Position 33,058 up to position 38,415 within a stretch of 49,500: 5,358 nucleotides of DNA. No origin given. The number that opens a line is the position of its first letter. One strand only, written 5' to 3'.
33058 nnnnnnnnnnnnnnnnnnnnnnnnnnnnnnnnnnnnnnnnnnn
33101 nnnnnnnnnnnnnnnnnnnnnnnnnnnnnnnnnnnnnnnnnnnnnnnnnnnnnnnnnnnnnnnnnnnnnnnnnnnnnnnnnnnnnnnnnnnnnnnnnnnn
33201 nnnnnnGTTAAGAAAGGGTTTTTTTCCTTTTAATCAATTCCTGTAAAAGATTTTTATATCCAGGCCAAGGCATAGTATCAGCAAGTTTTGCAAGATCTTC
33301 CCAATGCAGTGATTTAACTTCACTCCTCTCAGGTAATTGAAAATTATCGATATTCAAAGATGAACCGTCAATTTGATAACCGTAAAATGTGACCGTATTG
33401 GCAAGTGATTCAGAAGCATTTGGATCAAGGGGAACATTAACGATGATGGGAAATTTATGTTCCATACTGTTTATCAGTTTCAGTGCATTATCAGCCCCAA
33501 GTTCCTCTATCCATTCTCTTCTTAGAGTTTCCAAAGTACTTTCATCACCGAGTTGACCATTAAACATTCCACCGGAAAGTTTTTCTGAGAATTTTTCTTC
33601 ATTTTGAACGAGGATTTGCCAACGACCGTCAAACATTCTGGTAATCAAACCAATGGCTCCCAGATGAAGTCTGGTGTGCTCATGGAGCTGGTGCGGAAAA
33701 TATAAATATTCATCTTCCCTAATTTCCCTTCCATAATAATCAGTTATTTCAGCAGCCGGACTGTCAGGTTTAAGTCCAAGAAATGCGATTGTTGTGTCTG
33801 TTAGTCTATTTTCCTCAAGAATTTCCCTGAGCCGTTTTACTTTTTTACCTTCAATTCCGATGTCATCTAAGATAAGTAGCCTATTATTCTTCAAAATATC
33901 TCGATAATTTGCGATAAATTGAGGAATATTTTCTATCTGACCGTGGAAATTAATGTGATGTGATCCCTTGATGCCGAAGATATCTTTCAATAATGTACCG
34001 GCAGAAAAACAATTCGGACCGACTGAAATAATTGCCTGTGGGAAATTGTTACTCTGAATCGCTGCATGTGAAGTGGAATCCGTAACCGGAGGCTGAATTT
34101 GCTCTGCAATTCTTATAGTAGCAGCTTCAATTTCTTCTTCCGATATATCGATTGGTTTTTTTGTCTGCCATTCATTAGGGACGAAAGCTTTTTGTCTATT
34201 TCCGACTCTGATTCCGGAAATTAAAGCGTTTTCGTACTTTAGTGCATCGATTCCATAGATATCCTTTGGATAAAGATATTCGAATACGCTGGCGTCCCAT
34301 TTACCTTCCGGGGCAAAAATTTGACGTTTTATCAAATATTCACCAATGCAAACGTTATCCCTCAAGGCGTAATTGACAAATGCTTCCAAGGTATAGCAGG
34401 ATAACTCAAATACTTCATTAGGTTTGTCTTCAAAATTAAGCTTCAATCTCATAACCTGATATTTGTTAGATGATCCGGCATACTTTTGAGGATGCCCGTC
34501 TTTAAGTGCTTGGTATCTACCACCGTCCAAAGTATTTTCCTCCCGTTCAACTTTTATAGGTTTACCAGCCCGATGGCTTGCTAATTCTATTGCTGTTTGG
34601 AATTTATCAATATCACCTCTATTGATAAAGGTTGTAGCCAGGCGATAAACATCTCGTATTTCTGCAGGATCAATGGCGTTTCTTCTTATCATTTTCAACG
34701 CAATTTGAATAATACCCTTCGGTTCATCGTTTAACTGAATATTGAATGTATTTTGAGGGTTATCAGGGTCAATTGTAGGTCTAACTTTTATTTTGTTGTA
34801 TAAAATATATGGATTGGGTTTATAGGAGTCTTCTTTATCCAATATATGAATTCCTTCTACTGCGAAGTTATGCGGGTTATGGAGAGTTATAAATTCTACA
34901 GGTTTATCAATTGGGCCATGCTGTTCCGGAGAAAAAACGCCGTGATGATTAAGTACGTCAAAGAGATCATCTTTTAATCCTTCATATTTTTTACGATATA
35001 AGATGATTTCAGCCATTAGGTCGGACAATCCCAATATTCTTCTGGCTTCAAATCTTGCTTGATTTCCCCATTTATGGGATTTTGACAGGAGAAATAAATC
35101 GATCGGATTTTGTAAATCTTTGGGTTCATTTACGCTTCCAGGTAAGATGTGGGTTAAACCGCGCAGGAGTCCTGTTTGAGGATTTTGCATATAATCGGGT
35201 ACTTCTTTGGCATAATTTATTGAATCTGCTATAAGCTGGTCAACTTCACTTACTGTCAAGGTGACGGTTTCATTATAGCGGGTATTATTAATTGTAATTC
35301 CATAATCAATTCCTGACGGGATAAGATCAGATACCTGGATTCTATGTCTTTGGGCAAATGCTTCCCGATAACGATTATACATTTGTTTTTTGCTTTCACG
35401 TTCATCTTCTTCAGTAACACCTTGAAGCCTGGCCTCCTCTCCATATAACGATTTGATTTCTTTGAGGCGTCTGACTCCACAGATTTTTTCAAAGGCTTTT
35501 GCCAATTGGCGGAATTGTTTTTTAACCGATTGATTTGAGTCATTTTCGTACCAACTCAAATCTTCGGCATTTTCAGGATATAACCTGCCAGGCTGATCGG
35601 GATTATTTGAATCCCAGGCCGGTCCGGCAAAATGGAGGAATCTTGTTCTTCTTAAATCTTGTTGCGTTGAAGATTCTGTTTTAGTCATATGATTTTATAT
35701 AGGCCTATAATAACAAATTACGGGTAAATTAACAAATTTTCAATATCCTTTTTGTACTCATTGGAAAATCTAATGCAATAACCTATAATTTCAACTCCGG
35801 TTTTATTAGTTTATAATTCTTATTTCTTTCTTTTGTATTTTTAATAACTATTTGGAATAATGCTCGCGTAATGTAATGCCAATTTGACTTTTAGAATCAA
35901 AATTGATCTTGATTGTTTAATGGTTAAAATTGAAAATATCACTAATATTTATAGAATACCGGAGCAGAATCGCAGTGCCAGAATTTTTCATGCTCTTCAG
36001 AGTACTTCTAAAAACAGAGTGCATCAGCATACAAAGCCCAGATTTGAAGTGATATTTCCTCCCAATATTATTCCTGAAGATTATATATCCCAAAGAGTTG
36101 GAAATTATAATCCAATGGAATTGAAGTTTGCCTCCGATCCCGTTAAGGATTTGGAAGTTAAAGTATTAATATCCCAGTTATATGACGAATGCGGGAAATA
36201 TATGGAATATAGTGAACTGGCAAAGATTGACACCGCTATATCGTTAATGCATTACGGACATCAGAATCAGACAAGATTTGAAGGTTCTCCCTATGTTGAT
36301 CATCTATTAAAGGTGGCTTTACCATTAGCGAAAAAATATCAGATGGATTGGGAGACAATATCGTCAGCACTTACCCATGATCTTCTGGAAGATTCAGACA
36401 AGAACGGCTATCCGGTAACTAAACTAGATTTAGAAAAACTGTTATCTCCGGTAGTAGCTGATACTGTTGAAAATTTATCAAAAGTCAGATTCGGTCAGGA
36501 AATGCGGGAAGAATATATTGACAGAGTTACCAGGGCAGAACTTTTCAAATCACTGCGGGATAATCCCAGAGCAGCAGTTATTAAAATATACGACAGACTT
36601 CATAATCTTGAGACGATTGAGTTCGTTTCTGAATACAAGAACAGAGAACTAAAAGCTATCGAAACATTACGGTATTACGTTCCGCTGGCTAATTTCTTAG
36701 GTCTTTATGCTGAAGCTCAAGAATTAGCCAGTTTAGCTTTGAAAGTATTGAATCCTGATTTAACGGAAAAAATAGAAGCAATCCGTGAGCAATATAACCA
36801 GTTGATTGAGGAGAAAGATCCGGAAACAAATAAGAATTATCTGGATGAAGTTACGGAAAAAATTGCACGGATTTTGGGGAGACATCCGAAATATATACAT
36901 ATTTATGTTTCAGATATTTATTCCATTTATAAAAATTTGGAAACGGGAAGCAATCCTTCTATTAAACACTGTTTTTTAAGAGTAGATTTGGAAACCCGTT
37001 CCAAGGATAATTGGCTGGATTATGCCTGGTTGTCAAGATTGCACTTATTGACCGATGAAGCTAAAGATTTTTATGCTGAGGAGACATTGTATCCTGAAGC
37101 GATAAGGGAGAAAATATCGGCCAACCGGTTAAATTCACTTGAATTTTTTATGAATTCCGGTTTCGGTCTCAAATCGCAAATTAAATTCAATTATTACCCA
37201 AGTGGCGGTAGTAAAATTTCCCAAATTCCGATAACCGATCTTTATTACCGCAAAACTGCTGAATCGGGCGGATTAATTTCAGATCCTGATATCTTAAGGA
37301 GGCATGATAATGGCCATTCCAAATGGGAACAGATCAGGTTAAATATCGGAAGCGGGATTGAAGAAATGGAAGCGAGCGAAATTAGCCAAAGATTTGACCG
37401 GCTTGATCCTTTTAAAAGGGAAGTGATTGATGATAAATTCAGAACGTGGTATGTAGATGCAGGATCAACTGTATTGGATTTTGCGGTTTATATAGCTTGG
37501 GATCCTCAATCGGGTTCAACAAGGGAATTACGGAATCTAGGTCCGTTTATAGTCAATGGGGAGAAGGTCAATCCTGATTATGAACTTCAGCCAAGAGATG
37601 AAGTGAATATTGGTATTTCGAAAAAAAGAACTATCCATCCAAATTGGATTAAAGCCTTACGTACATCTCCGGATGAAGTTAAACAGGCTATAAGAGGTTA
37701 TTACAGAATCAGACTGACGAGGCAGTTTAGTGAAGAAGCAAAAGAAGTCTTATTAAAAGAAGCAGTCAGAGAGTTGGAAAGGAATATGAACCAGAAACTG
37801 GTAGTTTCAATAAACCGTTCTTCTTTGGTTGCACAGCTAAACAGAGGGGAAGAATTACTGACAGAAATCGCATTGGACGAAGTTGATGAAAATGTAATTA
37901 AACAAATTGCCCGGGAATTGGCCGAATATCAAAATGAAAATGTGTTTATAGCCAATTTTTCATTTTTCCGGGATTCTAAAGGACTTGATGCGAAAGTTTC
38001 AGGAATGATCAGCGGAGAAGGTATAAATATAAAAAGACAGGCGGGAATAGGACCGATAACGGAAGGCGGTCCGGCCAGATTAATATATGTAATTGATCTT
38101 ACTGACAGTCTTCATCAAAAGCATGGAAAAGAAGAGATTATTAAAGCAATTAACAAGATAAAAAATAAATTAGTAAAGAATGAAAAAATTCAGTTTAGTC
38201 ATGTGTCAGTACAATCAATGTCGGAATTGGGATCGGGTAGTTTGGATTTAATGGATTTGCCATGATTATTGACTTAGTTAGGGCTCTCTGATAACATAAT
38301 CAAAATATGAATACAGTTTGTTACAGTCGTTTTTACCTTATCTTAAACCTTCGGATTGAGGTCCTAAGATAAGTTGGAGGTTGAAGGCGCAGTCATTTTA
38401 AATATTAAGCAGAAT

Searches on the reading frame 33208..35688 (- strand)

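Call 35: search_protein_families(library=pfam, proteins=[window:33208-35688:-], max_evalue=0.001)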
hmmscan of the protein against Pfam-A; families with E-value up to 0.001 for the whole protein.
window:33208-35688:- (826 aa): 1 family
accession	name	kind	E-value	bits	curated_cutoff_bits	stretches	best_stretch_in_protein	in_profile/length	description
PF00293.34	NUDIX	-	5e-05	23.8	21.1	1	679-816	6-132/134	NUDIX domain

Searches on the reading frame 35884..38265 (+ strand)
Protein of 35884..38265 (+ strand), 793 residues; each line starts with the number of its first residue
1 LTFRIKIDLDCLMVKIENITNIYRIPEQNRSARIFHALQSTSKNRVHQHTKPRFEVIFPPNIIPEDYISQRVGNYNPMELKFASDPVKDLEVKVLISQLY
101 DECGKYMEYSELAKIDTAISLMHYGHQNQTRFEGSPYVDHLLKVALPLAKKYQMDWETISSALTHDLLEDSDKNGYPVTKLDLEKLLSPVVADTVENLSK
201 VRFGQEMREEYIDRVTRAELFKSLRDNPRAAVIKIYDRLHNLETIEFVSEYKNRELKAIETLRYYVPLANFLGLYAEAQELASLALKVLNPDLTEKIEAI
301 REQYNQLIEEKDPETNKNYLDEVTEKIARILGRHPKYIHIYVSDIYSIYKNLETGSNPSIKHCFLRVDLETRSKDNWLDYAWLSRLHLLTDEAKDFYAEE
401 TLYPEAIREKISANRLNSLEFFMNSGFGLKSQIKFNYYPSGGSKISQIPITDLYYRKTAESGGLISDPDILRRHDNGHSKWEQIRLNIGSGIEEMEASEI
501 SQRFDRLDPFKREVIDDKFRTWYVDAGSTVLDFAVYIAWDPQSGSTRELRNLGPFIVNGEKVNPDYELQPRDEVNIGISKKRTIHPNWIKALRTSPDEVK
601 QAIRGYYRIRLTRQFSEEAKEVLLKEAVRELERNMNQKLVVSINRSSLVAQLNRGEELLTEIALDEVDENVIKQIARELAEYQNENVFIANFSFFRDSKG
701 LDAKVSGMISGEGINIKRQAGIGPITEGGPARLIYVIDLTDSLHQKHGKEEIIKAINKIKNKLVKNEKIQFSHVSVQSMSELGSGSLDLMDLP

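Call 35: search_protein_families(library=pfam, proteins=[window:35884-38265:+], max_evalue=0.001)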
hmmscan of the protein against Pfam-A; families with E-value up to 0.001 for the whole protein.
window:35884-38265:+ (793 aa): 1 family
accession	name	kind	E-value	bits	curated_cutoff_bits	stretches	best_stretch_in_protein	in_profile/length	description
PF13328.12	HD_4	-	1.5e-15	57.7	27.2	1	118-274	1-155/156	HD domain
